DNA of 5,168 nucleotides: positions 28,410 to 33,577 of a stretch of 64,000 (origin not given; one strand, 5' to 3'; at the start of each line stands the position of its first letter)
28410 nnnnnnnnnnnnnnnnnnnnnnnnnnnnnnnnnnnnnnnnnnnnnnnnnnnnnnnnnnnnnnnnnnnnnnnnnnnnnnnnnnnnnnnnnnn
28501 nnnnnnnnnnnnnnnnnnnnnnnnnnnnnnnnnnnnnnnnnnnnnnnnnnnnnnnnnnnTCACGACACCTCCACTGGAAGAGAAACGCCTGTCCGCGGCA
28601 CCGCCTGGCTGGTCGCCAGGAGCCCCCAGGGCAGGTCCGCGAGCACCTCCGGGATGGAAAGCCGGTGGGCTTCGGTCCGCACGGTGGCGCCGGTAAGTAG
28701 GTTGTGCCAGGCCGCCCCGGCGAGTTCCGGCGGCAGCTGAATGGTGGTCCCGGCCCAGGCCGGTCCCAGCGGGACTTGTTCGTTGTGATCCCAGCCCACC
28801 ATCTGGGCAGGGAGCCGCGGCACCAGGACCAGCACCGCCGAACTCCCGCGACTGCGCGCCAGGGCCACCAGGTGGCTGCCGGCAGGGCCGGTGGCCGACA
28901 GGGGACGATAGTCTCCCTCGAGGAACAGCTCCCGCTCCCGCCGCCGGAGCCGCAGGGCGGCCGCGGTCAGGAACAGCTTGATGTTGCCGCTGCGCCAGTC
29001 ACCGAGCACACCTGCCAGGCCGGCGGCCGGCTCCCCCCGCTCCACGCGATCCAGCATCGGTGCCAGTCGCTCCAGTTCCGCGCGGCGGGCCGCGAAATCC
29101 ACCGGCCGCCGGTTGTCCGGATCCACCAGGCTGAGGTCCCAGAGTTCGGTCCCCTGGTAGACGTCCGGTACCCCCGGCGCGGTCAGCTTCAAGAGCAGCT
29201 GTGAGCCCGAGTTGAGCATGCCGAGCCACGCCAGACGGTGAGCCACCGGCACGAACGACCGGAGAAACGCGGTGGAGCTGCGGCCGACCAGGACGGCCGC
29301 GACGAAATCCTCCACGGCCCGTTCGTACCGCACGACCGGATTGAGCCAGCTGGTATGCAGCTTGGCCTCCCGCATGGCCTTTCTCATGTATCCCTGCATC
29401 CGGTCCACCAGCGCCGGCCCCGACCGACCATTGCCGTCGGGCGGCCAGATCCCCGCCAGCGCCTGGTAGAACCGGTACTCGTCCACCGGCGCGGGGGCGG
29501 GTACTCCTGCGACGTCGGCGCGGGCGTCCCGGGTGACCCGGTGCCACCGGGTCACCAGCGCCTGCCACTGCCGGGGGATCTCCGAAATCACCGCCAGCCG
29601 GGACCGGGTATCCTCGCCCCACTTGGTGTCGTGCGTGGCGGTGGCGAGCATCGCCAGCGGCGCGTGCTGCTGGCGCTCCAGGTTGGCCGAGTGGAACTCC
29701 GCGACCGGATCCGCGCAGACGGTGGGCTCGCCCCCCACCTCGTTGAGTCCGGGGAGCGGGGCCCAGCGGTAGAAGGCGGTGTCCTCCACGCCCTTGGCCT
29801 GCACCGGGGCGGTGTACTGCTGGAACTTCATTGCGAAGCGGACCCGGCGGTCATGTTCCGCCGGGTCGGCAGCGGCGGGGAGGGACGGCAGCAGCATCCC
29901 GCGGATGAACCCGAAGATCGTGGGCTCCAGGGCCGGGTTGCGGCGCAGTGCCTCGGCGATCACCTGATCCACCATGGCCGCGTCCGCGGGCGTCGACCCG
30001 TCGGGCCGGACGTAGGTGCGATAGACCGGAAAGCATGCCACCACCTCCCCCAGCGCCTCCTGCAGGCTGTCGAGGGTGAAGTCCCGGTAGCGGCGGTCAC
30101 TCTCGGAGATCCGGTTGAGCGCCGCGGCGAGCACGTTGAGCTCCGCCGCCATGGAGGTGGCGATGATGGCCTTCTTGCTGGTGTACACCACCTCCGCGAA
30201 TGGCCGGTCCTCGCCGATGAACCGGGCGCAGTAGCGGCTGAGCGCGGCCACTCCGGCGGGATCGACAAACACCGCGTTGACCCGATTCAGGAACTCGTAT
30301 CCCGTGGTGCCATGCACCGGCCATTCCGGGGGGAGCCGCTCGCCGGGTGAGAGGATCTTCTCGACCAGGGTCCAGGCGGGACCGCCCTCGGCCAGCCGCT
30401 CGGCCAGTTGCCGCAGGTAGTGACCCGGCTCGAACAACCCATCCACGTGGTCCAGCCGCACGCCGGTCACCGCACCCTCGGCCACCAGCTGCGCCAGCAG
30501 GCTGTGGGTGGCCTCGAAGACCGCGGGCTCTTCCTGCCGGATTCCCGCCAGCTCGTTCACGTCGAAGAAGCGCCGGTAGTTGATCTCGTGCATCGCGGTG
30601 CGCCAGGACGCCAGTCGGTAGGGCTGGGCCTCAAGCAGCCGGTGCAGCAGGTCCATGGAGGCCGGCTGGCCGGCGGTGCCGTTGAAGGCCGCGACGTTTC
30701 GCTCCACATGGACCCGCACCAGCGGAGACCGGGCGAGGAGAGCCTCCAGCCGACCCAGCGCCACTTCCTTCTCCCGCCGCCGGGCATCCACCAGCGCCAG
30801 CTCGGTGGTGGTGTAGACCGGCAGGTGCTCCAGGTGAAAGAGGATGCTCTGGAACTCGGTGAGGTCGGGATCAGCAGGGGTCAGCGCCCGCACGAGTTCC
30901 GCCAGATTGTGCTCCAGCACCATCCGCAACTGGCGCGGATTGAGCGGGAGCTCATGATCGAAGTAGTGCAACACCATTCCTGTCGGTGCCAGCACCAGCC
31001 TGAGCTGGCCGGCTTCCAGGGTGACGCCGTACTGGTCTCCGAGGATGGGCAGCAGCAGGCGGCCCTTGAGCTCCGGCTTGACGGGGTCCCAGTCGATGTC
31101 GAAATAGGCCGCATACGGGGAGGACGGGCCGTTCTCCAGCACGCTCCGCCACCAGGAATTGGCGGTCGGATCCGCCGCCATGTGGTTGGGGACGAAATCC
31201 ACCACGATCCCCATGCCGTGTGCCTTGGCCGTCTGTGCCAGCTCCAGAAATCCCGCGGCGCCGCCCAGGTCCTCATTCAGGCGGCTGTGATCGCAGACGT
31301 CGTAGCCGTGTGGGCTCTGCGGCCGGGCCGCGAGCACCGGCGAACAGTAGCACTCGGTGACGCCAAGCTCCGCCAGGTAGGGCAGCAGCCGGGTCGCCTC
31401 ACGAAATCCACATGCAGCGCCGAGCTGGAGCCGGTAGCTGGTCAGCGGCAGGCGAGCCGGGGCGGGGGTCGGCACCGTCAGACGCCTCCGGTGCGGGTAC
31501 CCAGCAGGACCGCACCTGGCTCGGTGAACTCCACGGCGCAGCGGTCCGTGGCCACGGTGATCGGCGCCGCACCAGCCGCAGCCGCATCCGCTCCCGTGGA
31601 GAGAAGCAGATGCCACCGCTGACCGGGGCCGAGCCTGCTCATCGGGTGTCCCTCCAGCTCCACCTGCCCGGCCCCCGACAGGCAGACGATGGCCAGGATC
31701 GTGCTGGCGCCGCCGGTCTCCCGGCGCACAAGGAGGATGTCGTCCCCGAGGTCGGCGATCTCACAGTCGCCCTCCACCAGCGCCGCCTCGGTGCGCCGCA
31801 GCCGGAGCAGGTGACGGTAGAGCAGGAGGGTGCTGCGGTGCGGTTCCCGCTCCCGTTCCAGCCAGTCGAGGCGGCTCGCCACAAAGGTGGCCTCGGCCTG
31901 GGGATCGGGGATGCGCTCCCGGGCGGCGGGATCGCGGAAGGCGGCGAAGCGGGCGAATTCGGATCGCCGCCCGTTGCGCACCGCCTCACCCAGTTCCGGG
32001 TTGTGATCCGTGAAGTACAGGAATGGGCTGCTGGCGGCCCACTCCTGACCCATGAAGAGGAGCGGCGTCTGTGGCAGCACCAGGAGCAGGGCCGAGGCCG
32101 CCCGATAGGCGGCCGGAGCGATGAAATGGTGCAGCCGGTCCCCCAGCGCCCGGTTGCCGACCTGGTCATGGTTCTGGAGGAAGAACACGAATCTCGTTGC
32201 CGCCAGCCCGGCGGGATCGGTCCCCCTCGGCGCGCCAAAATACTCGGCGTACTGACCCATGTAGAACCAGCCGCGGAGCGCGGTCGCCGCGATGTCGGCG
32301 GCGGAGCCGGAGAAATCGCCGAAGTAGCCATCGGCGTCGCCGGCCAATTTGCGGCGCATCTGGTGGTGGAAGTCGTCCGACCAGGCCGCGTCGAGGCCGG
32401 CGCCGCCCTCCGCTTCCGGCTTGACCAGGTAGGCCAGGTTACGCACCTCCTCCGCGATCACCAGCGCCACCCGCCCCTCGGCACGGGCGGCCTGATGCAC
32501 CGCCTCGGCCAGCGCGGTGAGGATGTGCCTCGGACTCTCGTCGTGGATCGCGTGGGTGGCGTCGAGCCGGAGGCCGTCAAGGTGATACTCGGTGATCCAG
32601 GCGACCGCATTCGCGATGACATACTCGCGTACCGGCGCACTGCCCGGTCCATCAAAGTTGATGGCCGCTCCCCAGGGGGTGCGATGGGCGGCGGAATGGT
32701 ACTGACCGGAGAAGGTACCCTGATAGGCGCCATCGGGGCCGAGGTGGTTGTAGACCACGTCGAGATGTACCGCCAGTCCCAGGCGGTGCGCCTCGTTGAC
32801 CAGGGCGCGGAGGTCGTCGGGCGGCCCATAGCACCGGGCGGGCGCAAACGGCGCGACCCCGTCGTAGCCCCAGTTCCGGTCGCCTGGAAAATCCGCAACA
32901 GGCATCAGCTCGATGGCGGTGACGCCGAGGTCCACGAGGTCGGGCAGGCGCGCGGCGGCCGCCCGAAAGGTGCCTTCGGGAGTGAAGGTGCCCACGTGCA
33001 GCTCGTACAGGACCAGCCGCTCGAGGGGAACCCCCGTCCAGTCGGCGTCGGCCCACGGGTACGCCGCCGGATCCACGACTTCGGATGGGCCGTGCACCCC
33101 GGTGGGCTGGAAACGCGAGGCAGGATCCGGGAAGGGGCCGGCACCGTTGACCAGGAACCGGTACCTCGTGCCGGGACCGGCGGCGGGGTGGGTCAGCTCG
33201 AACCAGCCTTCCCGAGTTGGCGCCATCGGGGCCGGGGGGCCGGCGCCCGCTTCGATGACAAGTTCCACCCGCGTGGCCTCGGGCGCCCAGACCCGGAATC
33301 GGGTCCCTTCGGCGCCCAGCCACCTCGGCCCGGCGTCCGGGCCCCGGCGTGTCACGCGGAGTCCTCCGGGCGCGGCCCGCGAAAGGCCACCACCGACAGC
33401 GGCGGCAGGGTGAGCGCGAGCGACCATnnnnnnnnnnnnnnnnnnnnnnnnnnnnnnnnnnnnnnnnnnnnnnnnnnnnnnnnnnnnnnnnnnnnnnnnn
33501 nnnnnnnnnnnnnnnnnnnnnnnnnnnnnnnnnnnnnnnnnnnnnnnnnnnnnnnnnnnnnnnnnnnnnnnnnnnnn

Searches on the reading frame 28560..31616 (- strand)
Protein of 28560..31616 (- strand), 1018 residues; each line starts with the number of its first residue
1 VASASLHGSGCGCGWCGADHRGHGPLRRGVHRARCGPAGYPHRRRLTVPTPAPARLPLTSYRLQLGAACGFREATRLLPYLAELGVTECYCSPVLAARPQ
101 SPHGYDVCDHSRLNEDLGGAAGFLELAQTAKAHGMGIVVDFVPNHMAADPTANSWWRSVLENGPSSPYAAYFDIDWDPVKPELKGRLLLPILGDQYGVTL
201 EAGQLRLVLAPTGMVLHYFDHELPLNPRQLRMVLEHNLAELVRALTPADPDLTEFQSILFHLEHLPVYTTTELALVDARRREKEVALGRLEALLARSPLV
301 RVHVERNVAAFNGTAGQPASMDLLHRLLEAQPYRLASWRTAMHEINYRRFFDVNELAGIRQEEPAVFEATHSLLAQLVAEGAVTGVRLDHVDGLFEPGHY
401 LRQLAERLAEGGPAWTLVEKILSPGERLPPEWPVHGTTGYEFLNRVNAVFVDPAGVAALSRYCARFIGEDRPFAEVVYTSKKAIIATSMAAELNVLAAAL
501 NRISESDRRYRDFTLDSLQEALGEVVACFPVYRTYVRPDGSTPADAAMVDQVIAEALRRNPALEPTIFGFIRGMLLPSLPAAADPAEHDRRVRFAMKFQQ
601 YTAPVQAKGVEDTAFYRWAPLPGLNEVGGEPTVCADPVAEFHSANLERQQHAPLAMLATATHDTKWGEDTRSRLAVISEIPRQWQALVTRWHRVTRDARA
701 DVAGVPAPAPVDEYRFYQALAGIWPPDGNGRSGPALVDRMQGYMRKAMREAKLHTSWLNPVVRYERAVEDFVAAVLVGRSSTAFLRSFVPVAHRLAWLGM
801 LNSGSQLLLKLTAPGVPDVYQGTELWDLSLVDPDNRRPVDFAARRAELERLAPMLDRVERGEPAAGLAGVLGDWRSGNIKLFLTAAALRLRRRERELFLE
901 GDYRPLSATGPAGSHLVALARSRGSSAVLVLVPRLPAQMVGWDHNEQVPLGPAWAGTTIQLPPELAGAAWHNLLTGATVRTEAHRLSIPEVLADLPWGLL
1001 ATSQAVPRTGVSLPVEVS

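Call 40: search_protein_families(library=pfam, proteins=[window:28560-31616:-], max_evalue=0.001)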
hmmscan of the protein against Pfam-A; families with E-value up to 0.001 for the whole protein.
window:28560-31616:- (1018 aa): 1 family
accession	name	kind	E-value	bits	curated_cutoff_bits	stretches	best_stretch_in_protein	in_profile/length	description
PF00128.31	Alpha-amylase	-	2.7e-18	66.9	22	1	77-179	24-119/446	Alpha amylase, catalytic domain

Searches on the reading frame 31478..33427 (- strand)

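Call 40: search_protein_families(library=pfam, proteins=[window:31478-33427:-], max_evalue=0.001)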
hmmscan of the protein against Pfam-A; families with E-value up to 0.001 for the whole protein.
window:31478-33427:- (649 aa): 3 families
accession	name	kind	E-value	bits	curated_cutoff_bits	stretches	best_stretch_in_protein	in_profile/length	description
PF00128.31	Alpha-amylase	-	8.9e-16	58.6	22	1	152-233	16-96/446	Alpha amylase, catalytic domain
PF02922.24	CBM_48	-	1.2e-07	32.4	22.4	1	33-97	3-72/83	Carbohydrate-binding module 48 (Isoamylase N-terminal domain)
PF11941.14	DUF3459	-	8.2e-07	29.8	22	1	536-619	1-78/90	Domain of unknown function (DUF3459)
